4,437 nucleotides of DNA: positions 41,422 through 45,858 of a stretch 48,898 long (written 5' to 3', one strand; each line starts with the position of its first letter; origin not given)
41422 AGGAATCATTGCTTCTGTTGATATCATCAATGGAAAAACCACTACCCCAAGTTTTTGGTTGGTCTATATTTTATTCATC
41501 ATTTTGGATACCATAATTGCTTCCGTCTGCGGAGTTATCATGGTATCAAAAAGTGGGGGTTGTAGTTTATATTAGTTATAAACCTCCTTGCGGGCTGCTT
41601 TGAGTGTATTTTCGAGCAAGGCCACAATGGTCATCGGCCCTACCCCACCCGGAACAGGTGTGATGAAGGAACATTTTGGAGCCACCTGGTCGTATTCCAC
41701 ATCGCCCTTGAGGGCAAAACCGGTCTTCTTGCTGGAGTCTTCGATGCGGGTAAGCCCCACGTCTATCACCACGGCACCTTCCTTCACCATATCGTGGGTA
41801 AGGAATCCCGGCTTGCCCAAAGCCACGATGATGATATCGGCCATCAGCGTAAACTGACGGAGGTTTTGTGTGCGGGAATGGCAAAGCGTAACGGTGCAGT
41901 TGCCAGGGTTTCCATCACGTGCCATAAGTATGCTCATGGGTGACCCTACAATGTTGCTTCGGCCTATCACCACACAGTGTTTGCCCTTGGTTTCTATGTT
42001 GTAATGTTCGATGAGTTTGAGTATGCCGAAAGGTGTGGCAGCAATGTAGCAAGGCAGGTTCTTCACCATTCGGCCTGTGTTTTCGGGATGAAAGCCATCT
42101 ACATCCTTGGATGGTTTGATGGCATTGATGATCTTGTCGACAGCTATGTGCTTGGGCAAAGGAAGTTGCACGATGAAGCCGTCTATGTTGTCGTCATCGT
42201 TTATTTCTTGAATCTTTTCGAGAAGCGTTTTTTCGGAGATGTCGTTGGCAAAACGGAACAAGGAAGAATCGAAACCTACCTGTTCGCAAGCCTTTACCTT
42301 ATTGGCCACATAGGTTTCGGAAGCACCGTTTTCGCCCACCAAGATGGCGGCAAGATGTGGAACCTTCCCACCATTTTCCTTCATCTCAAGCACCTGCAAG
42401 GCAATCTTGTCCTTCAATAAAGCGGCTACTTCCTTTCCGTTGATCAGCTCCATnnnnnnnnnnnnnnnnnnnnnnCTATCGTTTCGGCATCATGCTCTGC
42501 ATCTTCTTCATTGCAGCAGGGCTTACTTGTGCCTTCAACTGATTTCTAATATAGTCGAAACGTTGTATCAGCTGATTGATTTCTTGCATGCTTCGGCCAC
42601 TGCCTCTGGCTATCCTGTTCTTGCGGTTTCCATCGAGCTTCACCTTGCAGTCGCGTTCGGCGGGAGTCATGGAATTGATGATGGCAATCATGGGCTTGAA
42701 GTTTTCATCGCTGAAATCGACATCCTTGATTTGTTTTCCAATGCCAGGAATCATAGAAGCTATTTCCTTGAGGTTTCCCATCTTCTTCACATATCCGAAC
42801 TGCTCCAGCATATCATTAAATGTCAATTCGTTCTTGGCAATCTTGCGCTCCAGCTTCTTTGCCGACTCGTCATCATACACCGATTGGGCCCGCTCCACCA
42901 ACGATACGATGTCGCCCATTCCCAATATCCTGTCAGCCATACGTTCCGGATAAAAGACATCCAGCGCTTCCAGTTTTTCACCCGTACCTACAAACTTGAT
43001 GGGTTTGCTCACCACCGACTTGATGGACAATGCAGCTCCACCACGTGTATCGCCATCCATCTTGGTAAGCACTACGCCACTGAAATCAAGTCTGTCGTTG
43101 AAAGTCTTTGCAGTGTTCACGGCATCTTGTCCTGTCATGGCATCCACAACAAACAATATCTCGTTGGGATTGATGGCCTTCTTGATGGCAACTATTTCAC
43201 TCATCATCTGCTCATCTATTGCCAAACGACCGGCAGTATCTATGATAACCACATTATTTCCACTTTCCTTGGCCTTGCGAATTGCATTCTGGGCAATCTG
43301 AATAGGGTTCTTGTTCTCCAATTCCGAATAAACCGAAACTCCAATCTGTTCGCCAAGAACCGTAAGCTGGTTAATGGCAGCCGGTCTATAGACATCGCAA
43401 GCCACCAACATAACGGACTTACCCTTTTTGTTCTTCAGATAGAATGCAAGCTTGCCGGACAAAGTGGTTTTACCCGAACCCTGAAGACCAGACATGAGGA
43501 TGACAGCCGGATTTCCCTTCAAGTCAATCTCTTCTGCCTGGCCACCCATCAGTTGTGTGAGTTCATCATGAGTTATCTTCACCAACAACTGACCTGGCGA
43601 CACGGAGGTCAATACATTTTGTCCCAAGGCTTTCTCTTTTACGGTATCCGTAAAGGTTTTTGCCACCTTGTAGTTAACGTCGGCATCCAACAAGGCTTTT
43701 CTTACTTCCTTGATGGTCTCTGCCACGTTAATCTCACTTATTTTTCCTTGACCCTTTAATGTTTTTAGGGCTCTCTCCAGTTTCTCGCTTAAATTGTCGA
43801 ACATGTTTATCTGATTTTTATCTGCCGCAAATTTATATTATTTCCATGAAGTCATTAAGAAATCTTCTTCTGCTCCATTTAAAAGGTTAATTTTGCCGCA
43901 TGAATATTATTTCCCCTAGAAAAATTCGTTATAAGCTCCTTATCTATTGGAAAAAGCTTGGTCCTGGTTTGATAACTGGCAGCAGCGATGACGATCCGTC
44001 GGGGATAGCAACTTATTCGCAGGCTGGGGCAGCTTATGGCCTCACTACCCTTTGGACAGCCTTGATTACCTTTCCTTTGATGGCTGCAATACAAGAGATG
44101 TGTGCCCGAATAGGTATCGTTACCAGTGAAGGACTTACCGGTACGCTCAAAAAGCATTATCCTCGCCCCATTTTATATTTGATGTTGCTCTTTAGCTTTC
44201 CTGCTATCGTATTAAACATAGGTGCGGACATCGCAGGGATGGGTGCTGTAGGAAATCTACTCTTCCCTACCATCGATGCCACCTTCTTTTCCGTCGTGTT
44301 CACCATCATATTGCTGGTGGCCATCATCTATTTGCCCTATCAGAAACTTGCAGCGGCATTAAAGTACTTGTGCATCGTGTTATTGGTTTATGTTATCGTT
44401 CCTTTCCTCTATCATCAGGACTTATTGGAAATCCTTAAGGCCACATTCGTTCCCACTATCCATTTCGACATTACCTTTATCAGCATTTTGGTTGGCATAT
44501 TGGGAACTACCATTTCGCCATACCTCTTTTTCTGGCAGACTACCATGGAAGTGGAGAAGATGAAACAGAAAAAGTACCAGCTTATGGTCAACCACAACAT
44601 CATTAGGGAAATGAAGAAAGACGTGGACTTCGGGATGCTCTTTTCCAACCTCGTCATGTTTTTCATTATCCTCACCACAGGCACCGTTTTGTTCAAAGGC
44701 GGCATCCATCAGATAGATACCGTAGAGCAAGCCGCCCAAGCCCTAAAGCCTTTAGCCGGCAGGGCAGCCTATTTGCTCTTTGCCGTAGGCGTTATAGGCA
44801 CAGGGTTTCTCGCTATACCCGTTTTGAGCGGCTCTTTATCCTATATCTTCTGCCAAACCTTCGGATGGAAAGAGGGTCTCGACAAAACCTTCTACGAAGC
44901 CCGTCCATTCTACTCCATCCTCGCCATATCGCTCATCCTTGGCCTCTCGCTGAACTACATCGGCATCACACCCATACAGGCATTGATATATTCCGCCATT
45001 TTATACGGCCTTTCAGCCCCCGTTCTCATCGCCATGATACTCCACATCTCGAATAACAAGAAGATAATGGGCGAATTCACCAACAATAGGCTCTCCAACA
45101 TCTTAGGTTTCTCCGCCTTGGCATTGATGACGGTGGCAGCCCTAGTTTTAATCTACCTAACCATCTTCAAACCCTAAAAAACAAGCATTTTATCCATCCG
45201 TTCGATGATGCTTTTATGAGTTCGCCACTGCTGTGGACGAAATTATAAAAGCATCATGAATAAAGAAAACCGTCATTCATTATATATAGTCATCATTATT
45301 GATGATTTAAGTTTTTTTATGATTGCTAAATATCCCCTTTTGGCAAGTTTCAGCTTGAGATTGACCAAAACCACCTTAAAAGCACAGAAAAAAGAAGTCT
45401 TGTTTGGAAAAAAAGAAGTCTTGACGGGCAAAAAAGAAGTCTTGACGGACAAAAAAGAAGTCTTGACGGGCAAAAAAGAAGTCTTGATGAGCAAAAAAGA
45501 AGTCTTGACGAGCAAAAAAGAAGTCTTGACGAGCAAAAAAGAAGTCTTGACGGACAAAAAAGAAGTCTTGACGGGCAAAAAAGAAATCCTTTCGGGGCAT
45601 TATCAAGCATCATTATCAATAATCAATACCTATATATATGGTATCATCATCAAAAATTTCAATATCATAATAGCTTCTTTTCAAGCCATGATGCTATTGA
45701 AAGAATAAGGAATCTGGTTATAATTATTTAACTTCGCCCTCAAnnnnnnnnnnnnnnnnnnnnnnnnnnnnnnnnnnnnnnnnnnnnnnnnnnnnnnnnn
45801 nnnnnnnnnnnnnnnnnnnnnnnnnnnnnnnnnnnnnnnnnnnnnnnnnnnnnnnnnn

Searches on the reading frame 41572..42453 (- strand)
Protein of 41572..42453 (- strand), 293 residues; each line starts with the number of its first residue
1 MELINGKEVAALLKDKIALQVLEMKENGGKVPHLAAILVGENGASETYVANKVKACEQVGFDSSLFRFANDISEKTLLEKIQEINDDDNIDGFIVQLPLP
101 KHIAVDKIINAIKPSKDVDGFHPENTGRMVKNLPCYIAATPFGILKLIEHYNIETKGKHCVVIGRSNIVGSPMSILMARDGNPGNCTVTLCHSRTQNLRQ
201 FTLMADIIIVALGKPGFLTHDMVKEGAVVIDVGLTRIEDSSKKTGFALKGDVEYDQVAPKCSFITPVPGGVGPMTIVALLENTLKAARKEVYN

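Call 55: search_protein_families(library=pfam, proteins=[window:41572-42453:-], max_evalue=0.00001)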
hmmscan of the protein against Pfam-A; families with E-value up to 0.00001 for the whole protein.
window:41572-42453:- (293 aa): 2 families
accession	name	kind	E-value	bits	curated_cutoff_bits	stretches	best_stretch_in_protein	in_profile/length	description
PF02882.25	THF_DHG_CYH_C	-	2.8e-63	212.5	27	1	122-289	1-158/160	Tetrahydrofolate dehydrogenase/cyclohydrolase, NAD(P)-binding domain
PF00763.28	THF_DHG_CYH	-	3.2e-39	134.2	32.8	1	4-119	1-115/115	Tetrahydrofolate dehydrogenase/cyclohydrolase, catalytic domain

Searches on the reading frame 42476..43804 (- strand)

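Call 55: search_protein_families(library=pfam, proteins=[window:42476-43804:-], max_evalue=0.00001)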
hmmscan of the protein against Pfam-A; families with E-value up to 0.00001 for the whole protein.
window:42476-43804:- (442 aa): 6 families
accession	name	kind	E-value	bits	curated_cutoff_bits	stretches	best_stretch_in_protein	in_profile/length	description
PF00448.28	SRP54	-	2.1e-75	253.2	22.7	1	99-295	1-196/196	SRP54-type protein, GTPase domain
PF02978.25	SRP_SPB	-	4e-27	94.9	27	1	327-421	2-89/91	Signal peptide binding domain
PF02881.24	SRP54_N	-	8.4e-20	71.2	22.4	1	5-82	1-75/75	SRP54-type protein, helical bundle domain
PF06414.18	Zeta_toxin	-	1.3e-07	31.7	22.3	1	96-191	13-103/199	Zeta toxin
PF01656.29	CbiA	-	7.6e-07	29.6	25.4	1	104-254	4-88/125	CobQ/CobB/MinD/ParA nucleotide binding domain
PF20720.3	nSTAND3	-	8.3e-06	26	27.2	0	101-188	19-108/155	Novel STAND NTPase 3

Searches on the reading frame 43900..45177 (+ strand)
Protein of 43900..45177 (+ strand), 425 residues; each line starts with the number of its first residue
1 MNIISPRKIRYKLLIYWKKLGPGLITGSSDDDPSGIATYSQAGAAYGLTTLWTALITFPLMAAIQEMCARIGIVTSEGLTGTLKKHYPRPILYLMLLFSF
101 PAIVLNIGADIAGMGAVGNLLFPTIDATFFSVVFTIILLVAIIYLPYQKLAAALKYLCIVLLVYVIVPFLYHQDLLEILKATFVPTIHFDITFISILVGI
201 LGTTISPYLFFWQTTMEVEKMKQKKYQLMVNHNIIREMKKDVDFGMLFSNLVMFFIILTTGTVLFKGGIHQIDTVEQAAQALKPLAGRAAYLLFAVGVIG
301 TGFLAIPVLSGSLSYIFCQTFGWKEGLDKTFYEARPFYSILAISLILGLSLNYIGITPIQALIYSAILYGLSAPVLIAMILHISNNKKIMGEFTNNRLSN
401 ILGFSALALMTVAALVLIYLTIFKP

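Call 55: search_protein_families(library=pfam, proteins=[window:43900-45177:+], max_evalue=0.00001)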
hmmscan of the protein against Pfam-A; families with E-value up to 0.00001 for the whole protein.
window:43900-45177:+ (425 aa): 1 family
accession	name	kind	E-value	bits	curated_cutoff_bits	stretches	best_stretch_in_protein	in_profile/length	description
PF01566.24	Nramp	-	1e-75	255.5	29.8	1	36-396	1-356/357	Natural resistance-associated macrophage protein-like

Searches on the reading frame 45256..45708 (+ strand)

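Call 55: search_protein_families(library=pfam, proteins=[window:45256-45708:+], max_evalue=0.00001)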
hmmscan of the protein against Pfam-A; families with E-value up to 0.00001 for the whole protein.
window:45256-45708:+ (150 aa): 1 family
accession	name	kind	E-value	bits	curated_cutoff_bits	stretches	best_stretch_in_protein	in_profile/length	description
PF21300.2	LbR_Ice_bind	-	1.1e-07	32.3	30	1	42-116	17-92/97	Grass antifreeze beta roll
